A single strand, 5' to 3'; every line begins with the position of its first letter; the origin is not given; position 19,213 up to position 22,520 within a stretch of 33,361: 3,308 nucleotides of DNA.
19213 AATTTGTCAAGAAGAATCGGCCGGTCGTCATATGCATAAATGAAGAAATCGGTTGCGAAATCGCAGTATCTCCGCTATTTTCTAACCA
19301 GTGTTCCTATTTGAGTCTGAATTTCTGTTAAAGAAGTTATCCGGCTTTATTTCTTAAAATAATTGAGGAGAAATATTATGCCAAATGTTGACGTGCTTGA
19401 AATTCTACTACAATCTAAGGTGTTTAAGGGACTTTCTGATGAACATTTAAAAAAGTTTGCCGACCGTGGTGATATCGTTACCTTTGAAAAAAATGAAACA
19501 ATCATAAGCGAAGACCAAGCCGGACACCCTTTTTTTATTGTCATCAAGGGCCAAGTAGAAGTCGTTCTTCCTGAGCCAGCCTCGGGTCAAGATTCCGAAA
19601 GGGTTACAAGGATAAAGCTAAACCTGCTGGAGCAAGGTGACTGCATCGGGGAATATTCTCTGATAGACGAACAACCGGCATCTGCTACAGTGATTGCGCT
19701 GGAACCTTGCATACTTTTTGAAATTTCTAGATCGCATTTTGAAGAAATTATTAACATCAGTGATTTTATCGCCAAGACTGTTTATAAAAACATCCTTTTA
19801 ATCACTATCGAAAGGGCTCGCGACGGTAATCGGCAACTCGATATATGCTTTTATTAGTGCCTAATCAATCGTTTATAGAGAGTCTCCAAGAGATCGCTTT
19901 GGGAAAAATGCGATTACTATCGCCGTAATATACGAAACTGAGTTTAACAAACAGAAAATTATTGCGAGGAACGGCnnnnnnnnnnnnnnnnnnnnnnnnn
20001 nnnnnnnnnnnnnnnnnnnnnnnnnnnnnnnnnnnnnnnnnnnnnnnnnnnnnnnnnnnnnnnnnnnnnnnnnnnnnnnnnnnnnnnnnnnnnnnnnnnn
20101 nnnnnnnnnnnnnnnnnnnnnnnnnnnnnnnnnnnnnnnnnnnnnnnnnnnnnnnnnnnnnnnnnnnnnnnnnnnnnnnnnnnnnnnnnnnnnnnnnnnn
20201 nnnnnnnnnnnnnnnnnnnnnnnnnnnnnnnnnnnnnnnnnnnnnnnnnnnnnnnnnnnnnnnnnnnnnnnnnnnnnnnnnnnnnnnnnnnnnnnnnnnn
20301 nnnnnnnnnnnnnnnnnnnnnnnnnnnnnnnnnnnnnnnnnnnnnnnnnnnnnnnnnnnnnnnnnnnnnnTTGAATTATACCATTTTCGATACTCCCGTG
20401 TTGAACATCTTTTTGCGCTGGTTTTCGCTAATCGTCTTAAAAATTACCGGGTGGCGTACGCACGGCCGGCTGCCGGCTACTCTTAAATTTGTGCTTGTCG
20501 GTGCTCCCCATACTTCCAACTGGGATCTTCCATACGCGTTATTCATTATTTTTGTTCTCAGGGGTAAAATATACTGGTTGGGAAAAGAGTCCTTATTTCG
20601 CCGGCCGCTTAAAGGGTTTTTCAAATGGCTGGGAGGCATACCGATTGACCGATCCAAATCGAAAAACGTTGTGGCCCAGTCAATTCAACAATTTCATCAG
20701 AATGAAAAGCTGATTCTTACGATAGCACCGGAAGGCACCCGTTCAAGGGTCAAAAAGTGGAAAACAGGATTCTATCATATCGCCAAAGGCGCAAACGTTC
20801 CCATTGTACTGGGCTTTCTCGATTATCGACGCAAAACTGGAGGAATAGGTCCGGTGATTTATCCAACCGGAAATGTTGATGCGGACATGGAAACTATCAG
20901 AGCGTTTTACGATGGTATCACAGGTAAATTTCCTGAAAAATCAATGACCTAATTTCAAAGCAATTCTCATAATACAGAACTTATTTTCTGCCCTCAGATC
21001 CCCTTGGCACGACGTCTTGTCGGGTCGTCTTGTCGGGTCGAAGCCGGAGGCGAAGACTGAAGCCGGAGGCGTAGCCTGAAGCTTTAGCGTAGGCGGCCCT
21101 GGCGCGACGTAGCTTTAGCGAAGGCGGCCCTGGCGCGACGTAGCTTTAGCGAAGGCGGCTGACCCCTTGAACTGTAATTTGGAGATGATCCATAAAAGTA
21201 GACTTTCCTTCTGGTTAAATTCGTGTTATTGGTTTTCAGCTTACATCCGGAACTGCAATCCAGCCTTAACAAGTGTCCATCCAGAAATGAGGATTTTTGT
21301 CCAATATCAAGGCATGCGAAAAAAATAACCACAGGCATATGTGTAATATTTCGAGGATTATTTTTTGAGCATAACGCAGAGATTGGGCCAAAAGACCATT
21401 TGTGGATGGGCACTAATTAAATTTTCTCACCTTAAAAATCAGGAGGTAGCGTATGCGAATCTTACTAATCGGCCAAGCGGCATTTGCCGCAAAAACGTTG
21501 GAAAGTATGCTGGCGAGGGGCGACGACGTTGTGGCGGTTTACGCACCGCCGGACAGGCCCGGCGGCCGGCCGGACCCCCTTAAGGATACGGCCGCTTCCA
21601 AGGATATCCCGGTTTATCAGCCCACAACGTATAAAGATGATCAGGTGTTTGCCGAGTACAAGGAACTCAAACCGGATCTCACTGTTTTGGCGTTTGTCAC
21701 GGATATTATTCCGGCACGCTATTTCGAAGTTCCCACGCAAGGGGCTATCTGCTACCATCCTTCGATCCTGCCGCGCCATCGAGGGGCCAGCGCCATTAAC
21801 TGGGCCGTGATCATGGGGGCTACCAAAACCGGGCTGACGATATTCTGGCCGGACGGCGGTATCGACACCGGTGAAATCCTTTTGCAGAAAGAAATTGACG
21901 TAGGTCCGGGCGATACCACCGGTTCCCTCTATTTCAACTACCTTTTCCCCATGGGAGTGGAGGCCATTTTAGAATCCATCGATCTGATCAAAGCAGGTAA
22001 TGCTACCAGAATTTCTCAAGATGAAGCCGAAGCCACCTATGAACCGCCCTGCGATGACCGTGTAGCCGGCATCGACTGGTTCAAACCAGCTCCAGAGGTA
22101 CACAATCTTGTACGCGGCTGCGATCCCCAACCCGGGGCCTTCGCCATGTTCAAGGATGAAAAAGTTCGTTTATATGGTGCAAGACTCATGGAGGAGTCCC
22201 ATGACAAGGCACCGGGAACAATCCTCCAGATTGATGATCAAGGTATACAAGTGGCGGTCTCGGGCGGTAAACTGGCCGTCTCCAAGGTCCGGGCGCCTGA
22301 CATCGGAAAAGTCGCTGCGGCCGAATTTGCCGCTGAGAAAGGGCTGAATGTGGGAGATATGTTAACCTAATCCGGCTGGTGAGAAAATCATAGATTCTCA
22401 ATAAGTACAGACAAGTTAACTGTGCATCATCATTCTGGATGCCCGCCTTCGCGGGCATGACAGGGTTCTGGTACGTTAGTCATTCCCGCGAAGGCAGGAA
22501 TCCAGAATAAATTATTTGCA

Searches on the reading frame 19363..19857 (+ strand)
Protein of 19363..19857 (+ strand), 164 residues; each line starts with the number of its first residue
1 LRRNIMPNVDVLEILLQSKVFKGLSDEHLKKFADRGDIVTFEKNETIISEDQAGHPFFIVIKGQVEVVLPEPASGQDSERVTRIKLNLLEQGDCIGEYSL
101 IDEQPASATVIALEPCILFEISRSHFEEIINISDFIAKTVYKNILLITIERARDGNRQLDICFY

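Call 7: search_protein_families(library=pfam, proteins=[window:19363-19857:+], max_evalue=0.001)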
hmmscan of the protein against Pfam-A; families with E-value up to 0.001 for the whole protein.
window:19363-19857:+ (164 aa): 1 family
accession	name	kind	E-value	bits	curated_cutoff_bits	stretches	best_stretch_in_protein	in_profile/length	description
PF00027.35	cNMP_binding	-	1.1e-19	70.6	27.5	1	39-131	2-87/89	Cyclic nucleotide-binding domain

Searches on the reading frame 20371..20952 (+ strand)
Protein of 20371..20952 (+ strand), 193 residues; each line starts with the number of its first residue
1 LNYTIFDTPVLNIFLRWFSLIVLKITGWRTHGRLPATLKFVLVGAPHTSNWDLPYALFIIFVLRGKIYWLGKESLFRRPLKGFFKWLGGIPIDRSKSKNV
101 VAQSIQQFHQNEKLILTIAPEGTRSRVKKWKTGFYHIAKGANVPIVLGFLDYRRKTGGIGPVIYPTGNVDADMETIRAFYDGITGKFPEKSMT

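Call 6: search_protein_families(library=pfam, proteins=[window:20371-20952:+], max_evalue=0.001)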
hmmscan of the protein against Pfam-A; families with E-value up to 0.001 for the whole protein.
window:20371-20952:+ (193 aa): 1 family
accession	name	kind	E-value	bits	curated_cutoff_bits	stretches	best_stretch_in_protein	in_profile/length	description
PF01553.26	Acyltransferase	-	2.9e-13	50.2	23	1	40-146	16-127/132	Acyltransferase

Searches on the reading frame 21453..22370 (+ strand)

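Call 6: search_protein_families(library=pfam, proteins=[window:21453-22370:+], max_evalue=0.001)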
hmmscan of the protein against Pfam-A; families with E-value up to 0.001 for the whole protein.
window:21453-22370:+ (305 aa): 2 families
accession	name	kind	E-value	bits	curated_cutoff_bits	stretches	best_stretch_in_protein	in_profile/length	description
PF00551.24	Formyl_trans_N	-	1.7e-30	106.5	26.1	1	1-160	1-166/181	Formyl transferase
PF02911.23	Formyl_trans_C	-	2e-20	73.3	21.1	1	206-295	8-98/100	Formyl transferase, C-terminal domain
